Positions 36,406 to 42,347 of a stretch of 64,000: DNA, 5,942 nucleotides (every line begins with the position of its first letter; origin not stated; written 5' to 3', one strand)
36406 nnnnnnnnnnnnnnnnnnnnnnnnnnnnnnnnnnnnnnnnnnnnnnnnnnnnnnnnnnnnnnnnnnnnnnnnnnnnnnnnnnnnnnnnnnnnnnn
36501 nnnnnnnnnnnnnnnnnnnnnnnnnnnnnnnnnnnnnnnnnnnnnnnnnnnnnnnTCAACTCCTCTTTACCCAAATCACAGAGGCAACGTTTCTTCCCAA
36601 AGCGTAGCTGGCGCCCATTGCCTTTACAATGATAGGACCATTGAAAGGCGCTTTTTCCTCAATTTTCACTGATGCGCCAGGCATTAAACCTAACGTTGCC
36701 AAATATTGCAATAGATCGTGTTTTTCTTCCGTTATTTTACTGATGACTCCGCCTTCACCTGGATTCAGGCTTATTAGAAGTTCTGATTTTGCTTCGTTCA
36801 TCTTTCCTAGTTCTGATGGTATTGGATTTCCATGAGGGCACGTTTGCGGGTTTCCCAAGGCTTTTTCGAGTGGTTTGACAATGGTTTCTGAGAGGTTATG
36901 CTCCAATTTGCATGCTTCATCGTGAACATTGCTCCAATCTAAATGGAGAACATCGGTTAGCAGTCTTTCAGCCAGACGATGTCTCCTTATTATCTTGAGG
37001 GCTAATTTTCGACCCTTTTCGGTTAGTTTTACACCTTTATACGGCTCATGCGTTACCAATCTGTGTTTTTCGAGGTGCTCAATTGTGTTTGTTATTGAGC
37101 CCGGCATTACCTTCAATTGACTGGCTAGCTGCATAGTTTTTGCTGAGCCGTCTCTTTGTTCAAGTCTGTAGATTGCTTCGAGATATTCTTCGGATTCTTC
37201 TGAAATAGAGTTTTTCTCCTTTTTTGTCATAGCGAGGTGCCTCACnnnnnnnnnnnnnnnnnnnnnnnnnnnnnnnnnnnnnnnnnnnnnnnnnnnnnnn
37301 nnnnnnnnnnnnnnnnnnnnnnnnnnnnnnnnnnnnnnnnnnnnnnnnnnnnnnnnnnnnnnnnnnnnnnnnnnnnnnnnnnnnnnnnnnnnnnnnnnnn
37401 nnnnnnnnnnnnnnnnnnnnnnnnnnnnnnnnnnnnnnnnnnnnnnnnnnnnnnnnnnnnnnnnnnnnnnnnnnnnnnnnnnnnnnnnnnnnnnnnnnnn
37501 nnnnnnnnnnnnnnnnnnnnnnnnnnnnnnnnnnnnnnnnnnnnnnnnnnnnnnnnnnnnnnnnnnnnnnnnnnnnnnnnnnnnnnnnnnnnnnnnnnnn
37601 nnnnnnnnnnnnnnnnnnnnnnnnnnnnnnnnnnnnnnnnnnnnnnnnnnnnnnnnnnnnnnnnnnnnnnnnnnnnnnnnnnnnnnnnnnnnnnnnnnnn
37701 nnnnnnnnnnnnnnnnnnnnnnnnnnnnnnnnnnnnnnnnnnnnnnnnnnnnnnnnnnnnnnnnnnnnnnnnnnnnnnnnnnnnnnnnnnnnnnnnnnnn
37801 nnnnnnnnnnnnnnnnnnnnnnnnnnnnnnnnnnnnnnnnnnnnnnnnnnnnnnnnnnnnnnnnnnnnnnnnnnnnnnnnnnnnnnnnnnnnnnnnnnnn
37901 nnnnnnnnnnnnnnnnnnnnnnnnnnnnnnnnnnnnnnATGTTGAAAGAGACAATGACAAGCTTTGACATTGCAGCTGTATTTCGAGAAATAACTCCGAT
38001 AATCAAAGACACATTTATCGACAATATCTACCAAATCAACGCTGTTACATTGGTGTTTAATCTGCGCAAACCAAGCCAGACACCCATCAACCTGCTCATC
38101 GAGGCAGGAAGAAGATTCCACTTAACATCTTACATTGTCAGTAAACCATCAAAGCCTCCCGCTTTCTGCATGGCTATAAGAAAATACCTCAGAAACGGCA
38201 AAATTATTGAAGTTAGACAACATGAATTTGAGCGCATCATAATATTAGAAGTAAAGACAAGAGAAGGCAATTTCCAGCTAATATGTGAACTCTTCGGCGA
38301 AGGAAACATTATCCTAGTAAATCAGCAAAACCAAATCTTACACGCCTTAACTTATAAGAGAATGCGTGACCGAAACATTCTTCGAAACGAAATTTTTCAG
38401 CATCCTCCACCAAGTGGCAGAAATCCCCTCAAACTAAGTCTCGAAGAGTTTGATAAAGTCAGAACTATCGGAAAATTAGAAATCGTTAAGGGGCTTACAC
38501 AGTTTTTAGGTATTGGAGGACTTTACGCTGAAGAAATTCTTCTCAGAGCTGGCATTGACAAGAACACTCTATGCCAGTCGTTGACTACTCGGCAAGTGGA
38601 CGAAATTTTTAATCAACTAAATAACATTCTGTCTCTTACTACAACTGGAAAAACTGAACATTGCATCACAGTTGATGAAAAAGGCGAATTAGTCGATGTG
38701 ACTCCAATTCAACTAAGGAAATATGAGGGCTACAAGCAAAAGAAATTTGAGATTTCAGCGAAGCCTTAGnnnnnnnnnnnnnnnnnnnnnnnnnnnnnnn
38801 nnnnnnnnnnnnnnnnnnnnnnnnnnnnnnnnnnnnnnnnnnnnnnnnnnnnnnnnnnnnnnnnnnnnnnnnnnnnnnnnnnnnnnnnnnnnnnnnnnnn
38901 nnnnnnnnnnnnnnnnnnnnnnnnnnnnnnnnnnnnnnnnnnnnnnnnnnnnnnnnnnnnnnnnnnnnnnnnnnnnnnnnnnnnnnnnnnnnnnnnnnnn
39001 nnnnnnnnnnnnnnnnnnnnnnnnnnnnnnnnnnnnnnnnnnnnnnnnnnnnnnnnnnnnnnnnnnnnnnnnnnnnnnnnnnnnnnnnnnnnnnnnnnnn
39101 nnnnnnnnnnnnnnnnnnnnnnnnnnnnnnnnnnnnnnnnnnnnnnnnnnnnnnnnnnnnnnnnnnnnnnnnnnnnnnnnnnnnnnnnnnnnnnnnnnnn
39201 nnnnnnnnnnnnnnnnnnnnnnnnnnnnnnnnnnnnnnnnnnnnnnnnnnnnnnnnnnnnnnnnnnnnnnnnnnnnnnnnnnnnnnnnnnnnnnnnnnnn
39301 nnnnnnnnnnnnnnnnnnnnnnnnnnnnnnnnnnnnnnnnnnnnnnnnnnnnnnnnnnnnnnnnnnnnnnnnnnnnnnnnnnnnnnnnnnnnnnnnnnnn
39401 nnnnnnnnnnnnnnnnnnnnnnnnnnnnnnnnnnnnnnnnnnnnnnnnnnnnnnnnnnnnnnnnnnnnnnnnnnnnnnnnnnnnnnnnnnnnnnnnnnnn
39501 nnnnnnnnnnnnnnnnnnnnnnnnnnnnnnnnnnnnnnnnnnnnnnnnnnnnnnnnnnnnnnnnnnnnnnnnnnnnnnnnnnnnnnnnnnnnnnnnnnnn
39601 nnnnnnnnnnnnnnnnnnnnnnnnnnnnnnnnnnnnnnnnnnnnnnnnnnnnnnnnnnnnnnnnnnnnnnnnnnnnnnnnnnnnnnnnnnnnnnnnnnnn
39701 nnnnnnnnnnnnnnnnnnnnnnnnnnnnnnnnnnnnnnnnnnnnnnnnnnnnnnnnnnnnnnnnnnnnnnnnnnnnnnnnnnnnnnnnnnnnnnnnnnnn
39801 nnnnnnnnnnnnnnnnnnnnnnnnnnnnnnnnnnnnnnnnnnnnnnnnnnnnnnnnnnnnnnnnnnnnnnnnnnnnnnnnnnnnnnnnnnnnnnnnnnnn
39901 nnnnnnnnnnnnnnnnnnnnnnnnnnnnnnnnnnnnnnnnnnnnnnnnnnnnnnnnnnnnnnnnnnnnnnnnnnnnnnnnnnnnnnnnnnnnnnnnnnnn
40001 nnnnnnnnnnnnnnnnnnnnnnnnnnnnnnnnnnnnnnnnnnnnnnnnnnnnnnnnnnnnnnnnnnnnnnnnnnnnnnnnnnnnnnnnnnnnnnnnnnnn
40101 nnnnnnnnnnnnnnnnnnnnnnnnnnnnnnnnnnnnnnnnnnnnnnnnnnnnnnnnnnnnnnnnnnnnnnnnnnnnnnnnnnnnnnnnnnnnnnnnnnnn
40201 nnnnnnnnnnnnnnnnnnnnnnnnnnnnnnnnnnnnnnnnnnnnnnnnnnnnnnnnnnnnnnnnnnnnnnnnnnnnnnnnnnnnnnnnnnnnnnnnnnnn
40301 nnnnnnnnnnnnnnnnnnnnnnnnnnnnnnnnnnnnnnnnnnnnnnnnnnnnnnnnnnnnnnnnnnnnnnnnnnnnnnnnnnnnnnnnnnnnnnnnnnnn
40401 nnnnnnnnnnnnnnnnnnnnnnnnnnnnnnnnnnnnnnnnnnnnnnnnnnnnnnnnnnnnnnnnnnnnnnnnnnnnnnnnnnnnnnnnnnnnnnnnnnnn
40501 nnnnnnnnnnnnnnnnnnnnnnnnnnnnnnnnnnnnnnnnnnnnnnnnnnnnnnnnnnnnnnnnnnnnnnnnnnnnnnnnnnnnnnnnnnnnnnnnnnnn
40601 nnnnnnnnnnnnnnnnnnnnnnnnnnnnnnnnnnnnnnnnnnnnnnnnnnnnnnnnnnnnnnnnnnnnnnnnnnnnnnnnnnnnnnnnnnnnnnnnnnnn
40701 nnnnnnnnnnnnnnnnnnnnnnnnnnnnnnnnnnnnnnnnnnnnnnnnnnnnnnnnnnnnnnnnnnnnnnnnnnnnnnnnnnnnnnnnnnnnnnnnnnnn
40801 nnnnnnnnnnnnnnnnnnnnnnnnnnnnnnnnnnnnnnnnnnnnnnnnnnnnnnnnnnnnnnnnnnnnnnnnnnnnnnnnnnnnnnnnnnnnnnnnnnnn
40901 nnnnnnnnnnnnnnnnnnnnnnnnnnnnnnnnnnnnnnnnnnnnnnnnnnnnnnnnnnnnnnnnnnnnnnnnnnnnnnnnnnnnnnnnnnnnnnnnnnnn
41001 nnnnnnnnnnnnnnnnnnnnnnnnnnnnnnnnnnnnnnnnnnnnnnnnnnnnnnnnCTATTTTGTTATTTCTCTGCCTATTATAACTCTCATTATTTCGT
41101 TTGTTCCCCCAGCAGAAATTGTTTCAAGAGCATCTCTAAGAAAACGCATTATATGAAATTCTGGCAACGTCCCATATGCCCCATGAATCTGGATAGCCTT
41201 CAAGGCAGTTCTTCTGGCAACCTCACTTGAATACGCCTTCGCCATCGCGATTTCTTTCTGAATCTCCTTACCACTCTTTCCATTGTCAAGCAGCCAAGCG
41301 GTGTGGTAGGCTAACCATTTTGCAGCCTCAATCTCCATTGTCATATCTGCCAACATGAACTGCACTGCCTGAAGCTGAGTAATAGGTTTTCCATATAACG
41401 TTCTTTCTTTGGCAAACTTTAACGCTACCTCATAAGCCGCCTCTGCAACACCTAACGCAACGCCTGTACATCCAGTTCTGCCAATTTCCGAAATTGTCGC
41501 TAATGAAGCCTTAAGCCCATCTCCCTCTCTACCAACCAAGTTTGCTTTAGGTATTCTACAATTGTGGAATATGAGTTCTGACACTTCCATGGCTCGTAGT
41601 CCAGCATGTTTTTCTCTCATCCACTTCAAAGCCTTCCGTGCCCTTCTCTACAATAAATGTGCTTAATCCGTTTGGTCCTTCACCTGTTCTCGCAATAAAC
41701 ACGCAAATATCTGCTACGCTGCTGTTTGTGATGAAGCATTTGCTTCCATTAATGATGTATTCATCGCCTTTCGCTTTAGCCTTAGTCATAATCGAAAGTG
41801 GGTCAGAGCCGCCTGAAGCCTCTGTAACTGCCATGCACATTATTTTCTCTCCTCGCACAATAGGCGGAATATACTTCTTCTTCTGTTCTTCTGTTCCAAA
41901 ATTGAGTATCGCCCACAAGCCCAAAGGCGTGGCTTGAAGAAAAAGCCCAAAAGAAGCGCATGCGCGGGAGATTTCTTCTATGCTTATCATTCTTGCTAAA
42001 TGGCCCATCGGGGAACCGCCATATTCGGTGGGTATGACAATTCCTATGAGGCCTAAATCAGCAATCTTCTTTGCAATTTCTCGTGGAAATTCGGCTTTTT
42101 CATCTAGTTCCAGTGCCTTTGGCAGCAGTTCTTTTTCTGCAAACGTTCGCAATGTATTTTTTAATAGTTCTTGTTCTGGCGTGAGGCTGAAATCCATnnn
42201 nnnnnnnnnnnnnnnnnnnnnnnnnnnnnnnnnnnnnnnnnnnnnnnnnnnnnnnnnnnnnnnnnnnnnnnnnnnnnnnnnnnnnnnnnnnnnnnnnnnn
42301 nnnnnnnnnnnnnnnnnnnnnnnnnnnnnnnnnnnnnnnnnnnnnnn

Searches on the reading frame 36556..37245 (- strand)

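Call 81: search_protein_families(library=pfam, proteins=[window:36556-37245:-], max_evalue=0.001)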
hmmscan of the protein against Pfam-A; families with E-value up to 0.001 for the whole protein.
window:36556-37245:- (229 aa): 3 families
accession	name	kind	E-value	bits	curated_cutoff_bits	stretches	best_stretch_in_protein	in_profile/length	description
PF02742.21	Fe_dep_repr_C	-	9.6e-32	109.3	27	1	75-143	1-69/70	Iron dependent repressor, metal binding and dimerisation domain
PF04023.20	FeoA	-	5.8e-19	68.4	23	1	159-227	5-73/74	FeoA domain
PF01325.25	Fe_dep_repress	-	1.4e-15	57.7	26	1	15-72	3-60/60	Iron dependent repressor, N-terminal DNA binding domain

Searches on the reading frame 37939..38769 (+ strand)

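Call 81: search_protein_families(library=pfam, proteins=[window:37939-38769:+], max_evalue=0.001)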
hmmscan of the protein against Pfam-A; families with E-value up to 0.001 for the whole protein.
window:37939-38769:+ (276 aa): 3 families
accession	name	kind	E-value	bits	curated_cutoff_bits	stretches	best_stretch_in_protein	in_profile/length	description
PF05833.16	NFACT_N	-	1.1e-55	189.6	31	1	8-271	2-279/456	NFACT N-terminal and middle domains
PF06831.19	H2TH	-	2.7e-06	27.7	34.7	1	190-234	37-81/93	Formamidopyrimidine-DNA glycosylase H2TH domain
PF00416.27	Ribosomal_S13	-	1.7e-05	25.7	31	1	178-232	9-63/128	Ribosomal protein S13/S18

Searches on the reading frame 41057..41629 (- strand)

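Call 81: search_protein_families(library=pfam, proteins=[window:41057-41629:-], max_evalue=0.001)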
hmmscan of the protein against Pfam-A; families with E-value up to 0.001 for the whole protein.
window:41057-41629:- (190 aa): 2 families
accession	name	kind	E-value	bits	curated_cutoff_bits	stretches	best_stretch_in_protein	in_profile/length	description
PF00441.29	Acyl-CoA_dh_1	-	1.4e-37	129.6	22.4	1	36-188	1-149/150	Acyl-CoA dehydrogenase, C-terminal domain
PF08028.16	Acyl-CoA_dh_2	-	9.9e-18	65.2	22.7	1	56-167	5-123/134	Acyl-CoA dehydrogenase, C-terminal domain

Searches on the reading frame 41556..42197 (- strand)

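Call 82: search_protein_families(library=pfam, proteins=[window:41556-42197:-], max_evalue=0.001)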
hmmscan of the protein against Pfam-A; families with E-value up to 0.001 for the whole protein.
window:41556-42197:- (213 aa): 2 families
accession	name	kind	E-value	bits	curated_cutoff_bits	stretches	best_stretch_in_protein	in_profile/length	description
PF02771.21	Acyl-CoA_dh_N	-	1e-37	129.4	22.9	1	6-117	1-113/113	Acyl-CoA dehydrogenase, N-terminal domain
PF02770.24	Acyl-CoA_dh_M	-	4.6e-20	72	33.3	1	121-197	1-80/97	Acyl-CoA dehydrogenase, middle domain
